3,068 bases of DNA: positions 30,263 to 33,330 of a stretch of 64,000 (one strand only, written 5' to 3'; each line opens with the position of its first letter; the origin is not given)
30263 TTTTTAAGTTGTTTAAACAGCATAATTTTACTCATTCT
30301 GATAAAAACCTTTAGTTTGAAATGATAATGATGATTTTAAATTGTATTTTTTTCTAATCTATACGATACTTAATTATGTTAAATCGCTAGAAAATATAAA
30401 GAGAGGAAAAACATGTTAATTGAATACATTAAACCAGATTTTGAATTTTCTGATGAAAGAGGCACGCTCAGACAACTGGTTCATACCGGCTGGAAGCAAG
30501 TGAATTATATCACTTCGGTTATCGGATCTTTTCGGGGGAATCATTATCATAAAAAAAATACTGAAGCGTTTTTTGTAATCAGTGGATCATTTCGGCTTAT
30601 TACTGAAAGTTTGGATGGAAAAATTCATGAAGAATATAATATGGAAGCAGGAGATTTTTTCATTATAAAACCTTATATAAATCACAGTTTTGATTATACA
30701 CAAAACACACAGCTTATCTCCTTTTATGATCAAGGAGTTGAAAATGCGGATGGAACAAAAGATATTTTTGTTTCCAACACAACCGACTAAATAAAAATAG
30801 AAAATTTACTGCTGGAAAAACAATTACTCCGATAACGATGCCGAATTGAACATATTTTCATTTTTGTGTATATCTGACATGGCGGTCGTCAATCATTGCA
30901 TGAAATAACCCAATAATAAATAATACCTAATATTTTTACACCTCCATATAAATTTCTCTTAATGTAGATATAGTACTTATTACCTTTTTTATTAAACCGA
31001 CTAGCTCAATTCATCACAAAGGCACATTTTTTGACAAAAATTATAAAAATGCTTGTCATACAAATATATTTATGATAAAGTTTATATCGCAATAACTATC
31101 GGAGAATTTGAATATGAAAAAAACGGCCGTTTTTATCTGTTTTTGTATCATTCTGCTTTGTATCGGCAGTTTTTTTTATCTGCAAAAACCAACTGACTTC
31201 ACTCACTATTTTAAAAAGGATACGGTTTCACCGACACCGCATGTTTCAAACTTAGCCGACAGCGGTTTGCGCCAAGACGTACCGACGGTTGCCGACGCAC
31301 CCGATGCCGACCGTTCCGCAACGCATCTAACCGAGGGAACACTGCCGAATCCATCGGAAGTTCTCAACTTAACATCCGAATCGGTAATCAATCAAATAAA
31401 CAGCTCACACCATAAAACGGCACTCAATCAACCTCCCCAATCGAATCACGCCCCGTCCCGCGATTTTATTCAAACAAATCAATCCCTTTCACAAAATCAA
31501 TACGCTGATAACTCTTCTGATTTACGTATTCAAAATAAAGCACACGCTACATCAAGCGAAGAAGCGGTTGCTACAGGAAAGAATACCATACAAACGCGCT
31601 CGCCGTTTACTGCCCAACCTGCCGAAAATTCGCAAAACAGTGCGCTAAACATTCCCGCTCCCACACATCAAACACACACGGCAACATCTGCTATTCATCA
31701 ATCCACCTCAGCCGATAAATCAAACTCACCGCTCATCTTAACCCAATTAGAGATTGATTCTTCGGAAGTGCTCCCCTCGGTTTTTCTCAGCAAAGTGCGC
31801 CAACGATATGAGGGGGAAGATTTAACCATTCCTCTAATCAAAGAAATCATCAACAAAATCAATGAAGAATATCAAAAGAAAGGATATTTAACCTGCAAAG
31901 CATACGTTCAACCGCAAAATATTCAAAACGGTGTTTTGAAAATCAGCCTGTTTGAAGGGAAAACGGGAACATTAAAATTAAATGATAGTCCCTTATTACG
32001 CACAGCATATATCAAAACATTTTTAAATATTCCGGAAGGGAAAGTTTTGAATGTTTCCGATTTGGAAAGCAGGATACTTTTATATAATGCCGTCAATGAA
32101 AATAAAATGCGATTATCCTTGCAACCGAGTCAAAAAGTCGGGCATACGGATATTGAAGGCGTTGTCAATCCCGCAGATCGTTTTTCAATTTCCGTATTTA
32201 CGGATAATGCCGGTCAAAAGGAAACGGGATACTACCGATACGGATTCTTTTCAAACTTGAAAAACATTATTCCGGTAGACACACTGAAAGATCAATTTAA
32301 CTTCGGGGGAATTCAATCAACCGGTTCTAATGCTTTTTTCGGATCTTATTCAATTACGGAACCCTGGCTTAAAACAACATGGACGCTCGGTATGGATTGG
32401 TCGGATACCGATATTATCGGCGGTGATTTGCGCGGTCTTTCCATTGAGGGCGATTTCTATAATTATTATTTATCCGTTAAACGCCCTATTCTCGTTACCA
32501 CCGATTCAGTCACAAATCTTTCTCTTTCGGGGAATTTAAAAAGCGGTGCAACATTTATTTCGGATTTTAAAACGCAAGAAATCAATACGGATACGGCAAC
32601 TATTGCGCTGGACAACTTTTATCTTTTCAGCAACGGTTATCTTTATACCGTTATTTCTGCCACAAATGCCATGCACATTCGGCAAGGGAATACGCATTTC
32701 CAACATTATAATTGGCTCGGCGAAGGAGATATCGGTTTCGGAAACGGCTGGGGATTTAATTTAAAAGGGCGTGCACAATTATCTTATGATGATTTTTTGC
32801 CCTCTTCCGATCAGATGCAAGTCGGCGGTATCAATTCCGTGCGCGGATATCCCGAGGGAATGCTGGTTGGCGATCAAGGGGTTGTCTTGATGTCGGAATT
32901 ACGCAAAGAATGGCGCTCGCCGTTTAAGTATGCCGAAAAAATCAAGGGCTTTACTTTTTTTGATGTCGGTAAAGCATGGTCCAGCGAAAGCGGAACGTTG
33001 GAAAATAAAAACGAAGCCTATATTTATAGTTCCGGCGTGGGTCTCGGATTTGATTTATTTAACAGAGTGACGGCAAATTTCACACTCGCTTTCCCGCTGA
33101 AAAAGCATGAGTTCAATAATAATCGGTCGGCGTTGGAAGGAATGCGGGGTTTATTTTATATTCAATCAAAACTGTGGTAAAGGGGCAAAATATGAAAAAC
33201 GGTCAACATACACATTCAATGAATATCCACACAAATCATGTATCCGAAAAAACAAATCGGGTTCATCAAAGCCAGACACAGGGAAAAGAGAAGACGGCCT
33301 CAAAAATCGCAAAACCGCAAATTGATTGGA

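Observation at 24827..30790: GDP-heptose modification locus (dehydratase, isomerase, reductase) with no linked glycosyltransferase, directly upstream of the giant adhesin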

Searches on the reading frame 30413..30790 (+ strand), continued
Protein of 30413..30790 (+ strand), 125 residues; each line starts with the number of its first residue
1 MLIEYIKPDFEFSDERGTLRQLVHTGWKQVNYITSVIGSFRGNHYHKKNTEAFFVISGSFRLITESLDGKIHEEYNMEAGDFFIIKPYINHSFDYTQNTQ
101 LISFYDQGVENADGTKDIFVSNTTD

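Call 45: search_solved_structures(query=A2, max_evalue=0.01, show_alignments=5)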
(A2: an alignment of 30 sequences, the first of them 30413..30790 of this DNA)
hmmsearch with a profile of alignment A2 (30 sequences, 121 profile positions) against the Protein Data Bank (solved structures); distinct sequences matched with E-value up to 0.01: 51.
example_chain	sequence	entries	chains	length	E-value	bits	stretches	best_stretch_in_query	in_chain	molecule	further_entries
4yrd_A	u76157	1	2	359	2e-09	40.8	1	13-104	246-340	Capsular polysaccharide synthesis enzyme Cap5F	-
2zkl_A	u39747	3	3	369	2e-09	40.8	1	13-104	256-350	Capsular polysaccharide synthesis enzyme Cap5F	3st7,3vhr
1y3t_A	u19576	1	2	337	9e-09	38.7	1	39-97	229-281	Hypothetical protein yxaG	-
2h0v_A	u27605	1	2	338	9.1e-09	38.7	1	39-97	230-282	Quercetin 2,3-dioxygenase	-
2vqa_A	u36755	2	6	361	9.9e-09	38.5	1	34-95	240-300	SLL1358 PROTEIN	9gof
4met_A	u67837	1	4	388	2.1e-08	37.5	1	35-108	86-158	Oxalate decarboxylase OxdC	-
6ufi_A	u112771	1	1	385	3.2e-08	36.9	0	35-108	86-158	Cupin domain-containing protein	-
6tzp_A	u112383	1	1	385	1.4e-07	34.9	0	35-108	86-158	Oxalate decarboxylase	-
5vg3_A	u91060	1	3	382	1.4e-07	34.8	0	35-108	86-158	Oxalate decarboxylase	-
1j58_A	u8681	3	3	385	1.5e-07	34.8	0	35-108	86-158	YVRK PROTEIN | OXALATE DECARBOXYLASE OXDC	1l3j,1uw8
2uyb_A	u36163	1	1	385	1.6e-07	34.7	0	35-108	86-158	OXALATE DECARBOXYLASE OXDC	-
3s0m_A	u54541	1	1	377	1.7e-07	34.5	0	35-107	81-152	Oxalate decarboxylase oxdC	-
2v09_A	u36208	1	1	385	1.8e-07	34.5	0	35-105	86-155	OXALATE DECARBOXYLASE OXDC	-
2uy9_A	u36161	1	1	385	1.9e-07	34.4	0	35-107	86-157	OXALATE DECARBOXYLASE OXDC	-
8hfb_A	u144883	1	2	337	2e-07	34.3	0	40-95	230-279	Quercetin 2,3-dioxygenase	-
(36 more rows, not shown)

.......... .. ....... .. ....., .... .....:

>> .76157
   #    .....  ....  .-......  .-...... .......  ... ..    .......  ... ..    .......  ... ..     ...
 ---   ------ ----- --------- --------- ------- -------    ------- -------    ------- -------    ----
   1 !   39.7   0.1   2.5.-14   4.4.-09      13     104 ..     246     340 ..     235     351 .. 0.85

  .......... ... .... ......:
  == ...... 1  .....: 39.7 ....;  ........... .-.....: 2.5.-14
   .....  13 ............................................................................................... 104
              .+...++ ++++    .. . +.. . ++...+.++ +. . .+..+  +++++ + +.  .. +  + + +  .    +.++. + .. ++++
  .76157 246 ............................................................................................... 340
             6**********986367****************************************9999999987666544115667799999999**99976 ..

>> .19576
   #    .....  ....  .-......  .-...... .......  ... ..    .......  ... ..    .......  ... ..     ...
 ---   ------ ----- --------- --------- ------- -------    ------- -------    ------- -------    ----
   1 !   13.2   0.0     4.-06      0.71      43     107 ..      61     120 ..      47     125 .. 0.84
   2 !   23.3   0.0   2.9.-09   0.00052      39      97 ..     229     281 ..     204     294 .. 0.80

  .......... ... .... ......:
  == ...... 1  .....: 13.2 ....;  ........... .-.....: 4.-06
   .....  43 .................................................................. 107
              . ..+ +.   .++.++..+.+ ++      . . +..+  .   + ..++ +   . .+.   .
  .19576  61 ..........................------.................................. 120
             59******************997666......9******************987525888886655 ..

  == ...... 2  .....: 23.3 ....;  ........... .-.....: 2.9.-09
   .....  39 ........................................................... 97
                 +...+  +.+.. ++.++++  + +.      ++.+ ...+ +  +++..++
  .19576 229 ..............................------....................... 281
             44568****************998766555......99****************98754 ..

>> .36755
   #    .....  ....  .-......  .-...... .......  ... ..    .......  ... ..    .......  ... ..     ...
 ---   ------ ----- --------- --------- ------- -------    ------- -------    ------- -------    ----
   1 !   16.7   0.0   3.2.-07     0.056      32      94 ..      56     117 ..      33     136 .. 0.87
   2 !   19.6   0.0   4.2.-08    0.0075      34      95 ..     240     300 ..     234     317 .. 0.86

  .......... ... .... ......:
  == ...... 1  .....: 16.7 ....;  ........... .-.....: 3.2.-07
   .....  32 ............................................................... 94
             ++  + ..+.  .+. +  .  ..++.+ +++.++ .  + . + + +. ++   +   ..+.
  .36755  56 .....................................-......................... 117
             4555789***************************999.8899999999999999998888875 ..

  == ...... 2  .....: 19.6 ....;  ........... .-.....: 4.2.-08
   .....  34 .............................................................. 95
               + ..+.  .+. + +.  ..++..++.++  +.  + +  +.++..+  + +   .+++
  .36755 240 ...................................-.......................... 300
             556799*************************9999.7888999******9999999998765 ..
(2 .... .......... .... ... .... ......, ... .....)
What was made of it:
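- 30413..30790 (+): Small cupin of the CapF-C-terminal / FdtA type, predicted C3-epimerase or 3,4-ketoisomerase acting on the 4-keto sugar nucleotide. The family profile's best PDB hit is the Cap5F cupin domain, E=2e-9 (call 45).
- Closest known: Staphylococcus aureus CapF. Same: The cupin family's best solved relative is the CapF cupin domain, with the HxH...E...H motif aligned (call 45).
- Closest known: FdtA/QdtA/WlaRB nucleotide-sugar 3,4-ketoisomerases. Different: The sequence match is weak (E=8.5e-5 to 3e-3 with the family profile, call 45).
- The sequence profile is closest to the CapF cupin domain (E=2e-9, against 8.5e-5 for QdtA, call 45). The full HxH...E...H motif aligns with the corresponding H, H, E and H positions of CapF (call 45).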

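Call 50: find_encoding_contigs(protein=P0125, flank=10000, max_places=2)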
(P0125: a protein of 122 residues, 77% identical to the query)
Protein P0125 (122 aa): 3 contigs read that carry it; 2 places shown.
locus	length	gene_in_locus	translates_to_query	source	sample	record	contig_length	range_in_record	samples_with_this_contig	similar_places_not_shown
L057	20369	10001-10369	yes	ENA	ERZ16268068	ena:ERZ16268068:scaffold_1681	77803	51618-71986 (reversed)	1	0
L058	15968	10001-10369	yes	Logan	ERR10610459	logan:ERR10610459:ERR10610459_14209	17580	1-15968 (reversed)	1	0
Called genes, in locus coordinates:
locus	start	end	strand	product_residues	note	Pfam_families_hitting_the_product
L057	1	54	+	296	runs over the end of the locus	PF00535:Glycos_transf_2, PF10111:Glyco_tranf_2_2, PF13641:Glyco_tranf_2_3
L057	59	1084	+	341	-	PF01073:3Beta_HSD, PF01370:Epimerase, PF02719:Polysacc_synt_2, PF04321:RmlD_sub_bind (faint), PF07993:NAD_binding_4, PF16363:GDP_Man_Dehyd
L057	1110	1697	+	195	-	PF13580:SIS_2, PF01380:SIS (weak)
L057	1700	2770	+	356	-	PF00288:GHMP_kinases_N, PF08544:GHMP_kinases_C (weak)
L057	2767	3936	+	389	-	PF00483:NTP_transferase, PF12804:NTP_transf_3, PF00702:Hydrolase (weak), PF08645:PNK3P (weak), PF13419:HAD_2, PF13242:Hydrolase_like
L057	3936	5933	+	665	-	PF13524:Glyco_trans_1_2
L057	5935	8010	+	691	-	PF13524:Glyco_trans_1_2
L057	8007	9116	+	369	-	-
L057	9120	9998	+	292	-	PF01073:3Beta_HSD, PF01370:Epimerase, PF02719:Polysacc_synt_2, PF04321:RmlD_sub_bind, PF07993:NAD_binding_4 (faint), PF16363:GDP_Man_Dehyd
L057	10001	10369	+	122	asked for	PF14667:Polysacc_synt_C, PF07883:Cupin_2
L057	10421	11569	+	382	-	PF13439:Glyco_transf_4 (weak), PF00534:Glycos_transf_1, PF13692:Glyco_trans_1_4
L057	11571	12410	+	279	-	PF00535:Glycos_transf_2, PF10111:Glyco_tranf_2_2 (faint), PF13641:Glyco_tranf_2_3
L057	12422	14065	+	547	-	PF00535:Glycos_transf_2, PF10111:Glyco_tranf_2_2, PF13506:Glyco_transf_21, PF13641:Glyco_tranf_2_3, PF05045:RgpF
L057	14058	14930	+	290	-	PF05704:Caps_synth, PF04488:Gly_transf_sug (weak)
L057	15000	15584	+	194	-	-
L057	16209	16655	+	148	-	-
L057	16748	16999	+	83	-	-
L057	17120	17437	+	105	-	-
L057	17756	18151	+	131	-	PF03724:META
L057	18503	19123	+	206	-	PF01351:RNase_HII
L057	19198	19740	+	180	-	-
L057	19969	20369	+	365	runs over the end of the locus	PF01555:N6_N4_Mtase, PF18755:RAMA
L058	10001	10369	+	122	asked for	PF14667:Polysacc_synt_C, PF07883:Cupin_2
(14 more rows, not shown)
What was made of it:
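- L057: seven GT-like genes in all (call 50).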

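Call 51: find_encoding_contigs(protein=P0122, flank=10000, max_places=2)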
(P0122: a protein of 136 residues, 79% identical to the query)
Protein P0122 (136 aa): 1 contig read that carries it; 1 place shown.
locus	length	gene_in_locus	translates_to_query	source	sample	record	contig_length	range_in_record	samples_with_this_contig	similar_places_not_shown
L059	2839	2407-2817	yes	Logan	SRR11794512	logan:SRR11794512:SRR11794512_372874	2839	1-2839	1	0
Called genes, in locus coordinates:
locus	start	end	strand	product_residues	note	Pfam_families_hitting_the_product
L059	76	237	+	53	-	-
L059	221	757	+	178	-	-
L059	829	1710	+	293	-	PF01073:3Beta_HSD, PF01370:Epimerase, PF02719:Polysacc_synt_2 (faint), PF04321:RmlD_sub_bind, PF07993:NAD_binding_4 (faint), PF16363:GDP_Man_Dehyd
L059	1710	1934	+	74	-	-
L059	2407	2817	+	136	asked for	PF05523:FdtA (weak), PF14667:Polysacc_synt_C, PF07883:Cupin_2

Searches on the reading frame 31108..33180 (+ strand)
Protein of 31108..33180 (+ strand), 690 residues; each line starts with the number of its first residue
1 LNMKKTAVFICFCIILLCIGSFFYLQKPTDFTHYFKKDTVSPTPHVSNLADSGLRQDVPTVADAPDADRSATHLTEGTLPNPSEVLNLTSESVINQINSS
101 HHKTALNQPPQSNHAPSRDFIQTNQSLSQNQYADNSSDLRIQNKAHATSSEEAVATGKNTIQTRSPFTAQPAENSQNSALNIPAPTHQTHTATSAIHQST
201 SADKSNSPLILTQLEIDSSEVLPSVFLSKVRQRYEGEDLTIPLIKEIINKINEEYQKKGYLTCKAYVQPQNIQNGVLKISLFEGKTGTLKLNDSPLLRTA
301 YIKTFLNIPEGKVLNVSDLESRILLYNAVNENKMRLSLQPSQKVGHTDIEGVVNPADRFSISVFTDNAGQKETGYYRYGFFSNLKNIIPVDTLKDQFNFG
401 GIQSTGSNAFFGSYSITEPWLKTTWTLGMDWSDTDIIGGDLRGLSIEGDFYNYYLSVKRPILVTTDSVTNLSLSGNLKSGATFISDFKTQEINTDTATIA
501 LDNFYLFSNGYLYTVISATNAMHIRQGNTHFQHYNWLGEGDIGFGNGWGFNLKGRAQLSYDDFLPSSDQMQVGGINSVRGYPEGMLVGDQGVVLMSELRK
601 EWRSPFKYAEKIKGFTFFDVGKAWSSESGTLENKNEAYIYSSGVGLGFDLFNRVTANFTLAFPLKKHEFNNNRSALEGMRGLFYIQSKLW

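Call 5: search_protein_families(library=pfam, proteins=[window:31108-33180:+], max_evalue=0.01)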
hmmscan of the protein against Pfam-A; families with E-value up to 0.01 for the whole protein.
window:31108-33180:+ (690 aa): 3 families
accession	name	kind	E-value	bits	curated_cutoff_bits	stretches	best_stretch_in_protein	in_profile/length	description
PF03865.19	ShlB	-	3.9e-25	89.4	22.7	1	345-646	1-309/311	Haemolysin secretion/activation protein ShlB/FhaC/HecB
PF08479.16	POTRA_2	-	3.2e-14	53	24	1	211-284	3-76/76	POTRA domain, ShlB-type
PF17287.7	POTRA_3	-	0.0058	16.5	27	0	289-340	5-56/56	POTRA domain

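Call 6: search_protein_families(library=ncbifam, proteins=[window:31108-33180:+], max_evalue=0.01)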
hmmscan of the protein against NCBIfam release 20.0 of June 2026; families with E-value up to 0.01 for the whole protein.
window:31108-33180:+ (690 aa): 3 families
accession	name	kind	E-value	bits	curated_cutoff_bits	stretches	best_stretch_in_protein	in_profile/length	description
NF058613.1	OMPAssmBamADein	equivalog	7.3e-11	40.7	1050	2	211-326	186-297/857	outer membrane protein assembly factor BamA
NF047779.1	Omp85_fam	subfamily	3.1e-05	23.6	200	1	571-646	318-392/423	Omp85 family outer membrane protein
TIGR00992.1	3a0901s03IAP75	subfamily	7.1e-05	21.2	1163.25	0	552-628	598-667/718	IAP75 family chloroplast envelope protein translocase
